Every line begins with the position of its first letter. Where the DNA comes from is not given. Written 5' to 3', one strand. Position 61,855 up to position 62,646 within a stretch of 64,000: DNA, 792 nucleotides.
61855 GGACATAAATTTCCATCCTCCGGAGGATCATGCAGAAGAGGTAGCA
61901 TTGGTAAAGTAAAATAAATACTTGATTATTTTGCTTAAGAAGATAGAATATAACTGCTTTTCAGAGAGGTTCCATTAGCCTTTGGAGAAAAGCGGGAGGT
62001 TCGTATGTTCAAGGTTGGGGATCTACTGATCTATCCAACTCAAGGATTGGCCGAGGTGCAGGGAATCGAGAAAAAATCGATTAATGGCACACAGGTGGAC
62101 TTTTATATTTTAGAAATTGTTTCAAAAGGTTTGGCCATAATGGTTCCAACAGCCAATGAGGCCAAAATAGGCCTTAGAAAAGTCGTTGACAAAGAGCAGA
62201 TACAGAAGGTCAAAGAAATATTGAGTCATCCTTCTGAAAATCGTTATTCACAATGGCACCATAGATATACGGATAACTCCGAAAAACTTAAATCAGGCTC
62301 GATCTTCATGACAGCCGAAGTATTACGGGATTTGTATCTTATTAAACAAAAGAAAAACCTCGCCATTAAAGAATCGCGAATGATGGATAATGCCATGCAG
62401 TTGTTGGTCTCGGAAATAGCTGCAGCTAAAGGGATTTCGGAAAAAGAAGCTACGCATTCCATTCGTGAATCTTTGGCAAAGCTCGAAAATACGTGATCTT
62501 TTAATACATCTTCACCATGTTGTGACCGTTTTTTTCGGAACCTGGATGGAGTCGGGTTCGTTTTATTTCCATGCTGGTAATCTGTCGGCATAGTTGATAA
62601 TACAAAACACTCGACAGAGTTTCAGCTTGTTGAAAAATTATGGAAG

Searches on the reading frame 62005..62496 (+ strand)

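Call 66: search_protein_families(library=pfam, proteins=[window:62005-62496:+], max_evalue=0.0001)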
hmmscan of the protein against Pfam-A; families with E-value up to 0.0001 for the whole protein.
window:62005-62496:+ (163 aa): 2 families
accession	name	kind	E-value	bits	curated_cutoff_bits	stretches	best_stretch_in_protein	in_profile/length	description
PF21095.3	CarD_C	-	7e-28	96.9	23.1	1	68-153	1-86/87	CarD, C-terminal domain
PF02559.22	CarD_TRCF_RID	-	3.7e-13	49.8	23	1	2-61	1-57/57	CarD-like/TRCF RID domain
